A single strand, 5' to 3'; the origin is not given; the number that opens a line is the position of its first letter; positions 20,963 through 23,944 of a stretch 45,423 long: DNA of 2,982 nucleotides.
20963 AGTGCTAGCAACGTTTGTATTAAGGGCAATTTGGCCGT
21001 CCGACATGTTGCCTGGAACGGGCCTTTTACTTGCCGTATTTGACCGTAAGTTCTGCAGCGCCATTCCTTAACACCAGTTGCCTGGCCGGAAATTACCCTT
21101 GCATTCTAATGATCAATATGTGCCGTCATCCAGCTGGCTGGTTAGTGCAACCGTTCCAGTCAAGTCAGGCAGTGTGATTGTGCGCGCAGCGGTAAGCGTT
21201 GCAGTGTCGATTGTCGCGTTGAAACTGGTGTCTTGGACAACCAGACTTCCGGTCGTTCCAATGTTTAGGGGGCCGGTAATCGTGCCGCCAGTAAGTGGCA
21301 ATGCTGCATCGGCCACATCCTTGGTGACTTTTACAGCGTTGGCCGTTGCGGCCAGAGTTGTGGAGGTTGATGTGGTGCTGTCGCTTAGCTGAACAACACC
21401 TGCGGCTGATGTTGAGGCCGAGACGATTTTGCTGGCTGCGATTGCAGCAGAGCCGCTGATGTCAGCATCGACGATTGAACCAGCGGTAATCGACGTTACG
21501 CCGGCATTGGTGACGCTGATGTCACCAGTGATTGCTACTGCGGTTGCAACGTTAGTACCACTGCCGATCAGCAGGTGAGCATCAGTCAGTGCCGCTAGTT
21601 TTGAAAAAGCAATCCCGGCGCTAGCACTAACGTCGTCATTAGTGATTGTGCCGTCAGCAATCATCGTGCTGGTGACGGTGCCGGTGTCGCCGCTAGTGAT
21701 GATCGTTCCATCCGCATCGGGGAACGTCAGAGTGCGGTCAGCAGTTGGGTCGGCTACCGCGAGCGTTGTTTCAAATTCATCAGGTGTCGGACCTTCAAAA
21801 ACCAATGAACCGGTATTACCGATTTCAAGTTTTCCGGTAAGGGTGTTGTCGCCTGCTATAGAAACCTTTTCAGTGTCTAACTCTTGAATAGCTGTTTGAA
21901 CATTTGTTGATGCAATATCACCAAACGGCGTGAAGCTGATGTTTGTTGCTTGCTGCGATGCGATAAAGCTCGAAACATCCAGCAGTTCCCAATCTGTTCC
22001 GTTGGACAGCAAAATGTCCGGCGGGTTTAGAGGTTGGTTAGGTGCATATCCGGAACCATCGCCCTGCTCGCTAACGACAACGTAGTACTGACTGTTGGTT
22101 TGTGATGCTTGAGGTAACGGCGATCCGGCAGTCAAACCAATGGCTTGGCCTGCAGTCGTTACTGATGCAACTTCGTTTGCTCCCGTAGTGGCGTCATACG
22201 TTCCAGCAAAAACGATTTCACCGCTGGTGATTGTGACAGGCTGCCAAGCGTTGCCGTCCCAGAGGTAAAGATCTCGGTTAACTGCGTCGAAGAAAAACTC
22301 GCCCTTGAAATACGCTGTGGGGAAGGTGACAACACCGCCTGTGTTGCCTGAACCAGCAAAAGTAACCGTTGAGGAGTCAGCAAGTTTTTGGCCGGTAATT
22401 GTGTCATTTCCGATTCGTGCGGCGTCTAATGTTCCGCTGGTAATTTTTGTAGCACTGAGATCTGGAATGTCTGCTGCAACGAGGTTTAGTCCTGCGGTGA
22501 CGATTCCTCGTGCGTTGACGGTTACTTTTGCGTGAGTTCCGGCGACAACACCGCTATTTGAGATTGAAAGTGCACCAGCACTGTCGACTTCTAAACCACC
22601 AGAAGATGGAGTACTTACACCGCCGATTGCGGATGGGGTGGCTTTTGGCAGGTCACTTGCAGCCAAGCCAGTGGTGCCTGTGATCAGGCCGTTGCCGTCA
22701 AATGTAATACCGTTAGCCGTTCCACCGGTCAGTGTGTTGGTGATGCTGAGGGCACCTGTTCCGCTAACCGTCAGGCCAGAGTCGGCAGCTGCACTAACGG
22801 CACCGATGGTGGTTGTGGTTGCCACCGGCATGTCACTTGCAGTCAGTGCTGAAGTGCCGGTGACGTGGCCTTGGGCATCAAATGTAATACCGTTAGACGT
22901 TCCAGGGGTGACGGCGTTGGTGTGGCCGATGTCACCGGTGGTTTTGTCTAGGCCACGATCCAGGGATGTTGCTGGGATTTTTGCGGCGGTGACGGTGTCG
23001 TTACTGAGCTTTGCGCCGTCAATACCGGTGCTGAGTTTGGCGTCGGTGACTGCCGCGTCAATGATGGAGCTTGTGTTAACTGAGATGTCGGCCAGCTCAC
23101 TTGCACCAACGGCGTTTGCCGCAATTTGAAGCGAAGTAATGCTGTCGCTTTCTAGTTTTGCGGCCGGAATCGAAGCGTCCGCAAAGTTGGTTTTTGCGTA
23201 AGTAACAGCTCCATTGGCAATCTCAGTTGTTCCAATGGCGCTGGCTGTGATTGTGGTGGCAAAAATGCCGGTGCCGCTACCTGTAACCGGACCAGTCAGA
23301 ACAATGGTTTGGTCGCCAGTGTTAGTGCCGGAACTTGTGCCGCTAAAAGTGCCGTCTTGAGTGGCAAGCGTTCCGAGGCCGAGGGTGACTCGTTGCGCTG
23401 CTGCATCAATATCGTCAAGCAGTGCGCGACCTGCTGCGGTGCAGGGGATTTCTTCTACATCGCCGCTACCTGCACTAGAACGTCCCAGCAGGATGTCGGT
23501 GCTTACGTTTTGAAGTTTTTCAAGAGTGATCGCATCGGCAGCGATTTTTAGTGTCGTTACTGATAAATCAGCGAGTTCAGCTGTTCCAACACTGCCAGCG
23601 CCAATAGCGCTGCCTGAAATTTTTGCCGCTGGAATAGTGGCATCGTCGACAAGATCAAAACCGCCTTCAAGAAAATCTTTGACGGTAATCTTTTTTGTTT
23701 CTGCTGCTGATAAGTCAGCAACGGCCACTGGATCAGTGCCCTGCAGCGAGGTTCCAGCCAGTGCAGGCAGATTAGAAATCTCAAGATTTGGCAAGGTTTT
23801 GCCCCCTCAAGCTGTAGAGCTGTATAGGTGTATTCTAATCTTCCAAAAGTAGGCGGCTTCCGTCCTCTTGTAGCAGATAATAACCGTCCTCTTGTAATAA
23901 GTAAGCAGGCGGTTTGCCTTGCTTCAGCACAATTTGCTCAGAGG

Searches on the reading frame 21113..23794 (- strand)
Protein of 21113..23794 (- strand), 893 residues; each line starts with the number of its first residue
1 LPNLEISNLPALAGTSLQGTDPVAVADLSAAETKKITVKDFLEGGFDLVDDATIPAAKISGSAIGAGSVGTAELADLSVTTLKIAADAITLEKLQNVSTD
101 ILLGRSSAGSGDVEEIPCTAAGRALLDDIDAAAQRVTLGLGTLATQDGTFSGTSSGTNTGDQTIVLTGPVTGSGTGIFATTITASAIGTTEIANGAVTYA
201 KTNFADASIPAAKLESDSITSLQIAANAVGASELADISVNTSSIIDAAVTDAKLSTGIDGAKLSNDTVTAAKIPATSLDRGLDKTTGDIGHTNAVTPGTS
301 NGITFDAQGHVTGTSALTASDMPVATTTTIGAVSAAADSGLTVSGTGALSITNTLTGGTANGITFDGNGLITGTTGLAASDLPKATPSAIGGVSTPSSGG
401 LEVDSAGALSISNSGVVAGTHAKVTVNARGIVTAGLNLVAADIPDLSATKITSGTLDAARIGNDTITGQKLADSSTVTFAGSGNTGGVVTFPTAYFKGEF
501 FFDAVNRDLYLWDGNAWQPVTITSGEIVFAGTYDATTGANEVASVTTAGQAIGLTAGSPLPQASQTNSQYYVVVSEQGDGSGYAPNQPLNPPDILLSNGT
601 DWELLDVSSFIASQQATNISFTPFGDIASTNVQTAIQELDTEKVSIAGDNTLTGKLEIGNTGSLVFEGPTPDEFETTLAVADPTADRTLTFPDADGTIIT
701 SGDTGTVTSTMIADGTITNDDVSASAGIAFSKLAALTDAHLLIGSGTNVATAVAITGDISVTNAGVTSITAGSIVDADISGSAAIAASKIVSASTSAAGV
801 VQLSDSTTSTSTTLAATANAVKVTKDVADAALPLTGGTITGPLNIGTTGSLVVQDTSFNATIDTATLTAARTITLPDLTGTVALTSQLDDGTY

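Call 39: search_protein_families(library=phrogs, proteins=[window:21113-23794:-], max_evalue=0.00001)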
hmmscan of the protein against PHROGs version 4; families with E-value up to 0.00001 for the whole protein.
window:21113-23794:- (893 aa): 5 families
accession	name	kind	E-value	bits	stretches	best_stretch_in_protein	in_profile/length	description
phrog_7389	-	tail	1.2e-14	54.8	2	410-481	376-450/732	tail fiber protein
phrog_5181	-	unknown function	2e-07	30.7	1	83-480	166-468/763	-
phrog_892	-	tail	9.7e-07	28.7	0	54-166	365-475/782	tail fiber protein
phrog_28766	-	tail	3.1e-06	26.8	1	183-275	127-218/472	tail fiber protein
phrog_381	-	tail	6.9e-06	26.6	1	792-843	170-221/566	tail fiber protein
